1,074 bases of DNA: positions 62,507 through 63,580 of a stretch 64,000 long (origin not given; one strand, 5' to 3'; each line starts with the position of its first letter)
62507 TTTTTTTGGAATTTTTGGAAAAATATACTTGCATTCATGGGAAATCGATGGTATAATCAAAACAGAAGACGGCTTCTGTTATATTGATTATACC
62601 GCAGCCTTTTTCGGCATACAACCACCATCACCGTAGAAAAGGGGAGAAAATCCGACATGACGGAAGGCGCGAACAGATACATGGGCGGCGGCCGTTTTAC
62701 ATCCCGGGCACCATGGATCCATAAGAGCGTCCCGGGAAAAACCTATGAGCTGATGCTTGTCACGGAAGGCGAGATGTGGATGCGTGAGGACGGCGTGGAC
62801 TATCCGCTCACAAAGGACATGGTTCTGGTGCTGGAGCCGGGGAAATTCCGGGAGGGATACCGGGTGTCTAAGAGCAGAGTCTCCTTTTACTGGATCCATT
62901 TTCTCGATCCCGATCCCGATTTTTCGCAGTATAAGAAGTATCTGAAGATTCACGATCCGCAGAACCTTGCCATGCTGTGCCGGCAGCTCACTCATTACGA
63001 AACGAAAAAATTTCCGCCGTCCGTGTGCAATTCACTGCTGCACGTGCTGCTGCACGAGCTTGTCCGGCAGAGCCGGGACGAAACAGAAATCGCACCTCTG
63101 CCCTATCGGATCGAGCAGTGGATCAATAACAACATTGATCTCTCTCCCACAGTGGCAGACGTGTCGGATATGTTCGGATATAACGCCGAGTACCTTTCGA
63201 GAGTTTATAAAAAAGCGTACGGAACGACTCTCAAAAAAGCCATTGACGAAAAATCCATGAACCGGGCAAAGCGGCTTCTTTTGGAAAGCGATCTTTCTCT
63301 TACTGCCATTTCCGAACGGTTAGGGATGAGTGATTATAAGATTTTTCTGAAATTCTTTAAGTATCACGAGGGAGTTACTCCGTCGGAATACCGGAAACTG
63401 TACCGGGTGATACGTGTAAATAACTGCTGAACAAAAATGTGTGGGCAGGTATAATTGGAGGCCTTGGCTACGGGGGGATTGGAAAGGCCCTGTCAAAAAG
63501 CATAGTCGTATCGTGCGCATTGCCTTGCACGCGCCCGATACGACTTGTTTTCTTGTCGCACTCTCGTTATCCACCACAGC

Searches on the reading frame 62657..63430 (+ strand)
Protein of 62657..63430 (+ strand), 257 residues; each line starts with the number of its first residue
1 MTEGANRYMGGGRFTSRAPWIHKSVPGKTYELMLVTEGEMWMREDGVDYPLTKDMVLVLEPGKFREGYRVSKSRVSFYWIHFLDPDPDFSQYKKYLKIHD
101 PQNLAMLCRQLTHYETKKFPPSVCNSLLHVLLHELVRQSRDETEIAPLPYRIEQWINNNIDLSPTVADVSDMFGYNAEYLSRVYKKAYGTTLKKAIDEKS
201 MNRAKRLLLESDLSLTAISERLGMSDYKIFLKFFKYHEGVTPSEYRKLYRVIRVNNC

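Call 15: search_protein_families(library=pfam, proteins=[window:62657-63430:+])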
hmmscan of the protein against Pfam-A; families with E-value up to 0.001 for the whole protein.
window:62657-63430:+ (257 aa): 3 families
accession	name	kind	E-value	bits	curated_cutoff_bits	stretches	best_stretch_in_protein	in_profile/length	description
PF12833.13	HTH_18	-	9.8e-18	64.7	33.6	1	170-247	2-79/80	Helix-turn-helix domain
PF00165.29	HTH_AraC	-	1.3e-13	51.1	26.6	2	165-193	10-38/42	Bacterial regulatory helix-turn-helix proteins, AraC family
PF02311.25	AraC_binding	-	0.00091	19.4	21.1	0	29-82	23-76/135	AraC-like ligand binding domain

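Call 71: find_homologous_proteins(query=window:62657-63430:+, max_evalue=1e-40)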
Query window:62657-63430:+ (257 aa): 29 proteins with E <= 1e-40 among 328 candidates.
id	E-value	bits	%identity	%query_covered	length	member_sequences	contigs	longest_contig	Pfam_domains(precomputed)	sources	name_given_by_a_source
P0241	5.0e-155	532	90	100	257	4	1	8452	PF12833.14,PF00165.30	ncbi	-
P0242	2.8e-133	461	76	100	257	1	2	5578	PF12833.14,PF02311.26,PF00165.30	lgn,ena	-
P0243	4.3e-124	431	72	100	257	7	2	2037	PF12833.14,PF02311.26,PF00165.30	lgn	-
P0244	1.5e-103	364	62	99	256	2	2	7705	PF12833.14,PF02311.26,PF00165.30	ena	-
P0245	2.5e-71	258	50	97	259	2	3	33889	PF12833.14,PF07883.18,PF02311.26,PF00165.30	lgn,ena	-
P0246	5.6e-70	254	48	97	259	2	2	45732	PF12833.14,PF07883.18,PF02311.26,PF00165.30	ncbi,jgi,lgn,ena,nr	ncbi:MAG: AraC family transcriptional regulator [Ruminococcaceae bacterium]|nr:AraC family transcrip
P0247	2.6e-68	248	49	100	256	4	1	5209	PF12833.14,PF07883.18,PF02311.26,PF00165.30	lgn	-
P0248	4.2e-68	248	48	97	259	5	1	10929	PF12833.14,PF02311.26,PF00165.30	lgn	-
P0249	4.5e-67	244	47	97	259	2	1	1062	PF12833.14,PF07883.18,PF02311.26,PF00165.30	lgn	-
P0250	6.4e-67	244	48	97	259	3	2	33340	PF12833.14,PF02311.26,PF00165.30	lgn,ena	-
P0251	3.5e-65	238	47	97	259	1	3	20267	PF12833.14,PF02311.26,PF00165.30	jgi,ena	-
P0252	8.5e-65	237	47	97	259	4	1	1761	PF12833.14,PF07883.18,PF02311.26,PF00165.30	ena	-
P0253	3.6e-64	235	48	97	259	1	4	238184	PF12833.14,PF07883.18,PF02311.26,PF00165.30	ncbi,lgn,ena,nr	ncbi:MAG: helix-turn-helix transcriptional regulator [Clostridia bacterium]|nr:helix-turn-helix tran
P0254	2.1e-63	232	47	100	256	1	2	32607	PF12833.14,PF07883.18,PF02311.26,PF00165.30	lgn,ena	-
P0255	1.9e-61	226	47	100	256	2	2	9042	PF12833.14,PF07883.18,PF02311.26,PF00165.30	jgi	-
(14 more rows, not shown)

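Call 72: find_encoding_contigs(protein=P0241, flank=10000, max_places=4)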
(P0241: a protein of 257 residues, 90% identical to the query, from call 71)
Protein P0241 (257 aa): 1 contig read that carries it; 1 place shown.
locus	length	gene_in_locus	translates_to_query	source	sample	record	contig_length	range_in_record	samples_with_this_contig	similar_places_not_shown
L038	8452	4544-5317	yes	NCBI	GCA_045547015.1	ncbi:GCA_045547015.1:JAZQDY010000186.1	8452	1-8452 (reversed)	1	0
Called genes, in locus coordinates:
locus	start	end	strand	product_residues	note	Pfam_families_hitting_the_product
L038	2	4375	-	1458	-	?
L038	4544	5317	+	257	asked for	PF00165:HTH_AraC (weak), PF12833:HTH_18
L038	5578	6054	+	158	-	PF01797:Y1_Tnp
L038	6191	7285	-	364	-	PF01926:MMR_HSR1, PF02421:FeoB_N, PF06071:YchF-GTPase_C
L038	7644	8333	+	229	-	PF00072:Response_reg, PF00486:Trans_reg_C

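Call 73: find_encoding_contigs(protein=P0242, flank=10000, max_places=4)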
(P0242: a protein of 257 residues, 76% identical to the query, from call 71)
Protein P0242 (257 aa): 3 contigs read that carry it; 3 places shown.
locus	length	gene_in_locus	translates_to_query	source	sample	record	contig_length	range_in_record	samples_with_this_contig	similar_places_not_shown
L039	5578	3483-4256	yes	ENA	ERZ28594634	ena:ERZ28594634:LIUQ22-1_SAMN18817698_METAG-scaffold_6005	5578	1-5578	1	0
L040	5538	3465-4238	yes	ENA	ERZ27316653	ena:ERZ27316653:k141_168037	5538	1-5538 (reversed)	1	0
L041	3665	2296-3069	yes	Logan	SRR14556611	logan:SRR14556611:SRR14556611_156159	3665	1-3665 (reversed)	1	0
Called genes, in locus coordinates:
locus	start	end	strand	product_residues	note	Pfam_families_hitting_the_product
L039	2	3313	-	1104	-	?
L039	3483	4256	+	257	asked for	PF02311:AraC_binding (weak), PF00165:HTH_AraC (faint), PF12833:HTH_18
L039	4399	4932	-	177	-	PF00719:Pyrophosphatase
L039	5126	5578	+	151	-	?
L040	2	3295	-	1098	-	?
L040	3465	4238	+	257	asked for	PF02311:AraC_binding (weak), PF00165:HTH_AraC (faint), PF12833:HTH_18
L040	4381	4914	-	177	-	PF00719:Pyrophosphatase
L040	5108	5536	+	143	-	?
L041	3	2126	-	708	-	?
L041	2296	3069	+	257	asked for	PF02311:AraC_binding (weak), PF00165:HTH_AraC (faint), PF12833:HTH_18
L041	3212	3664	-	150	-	?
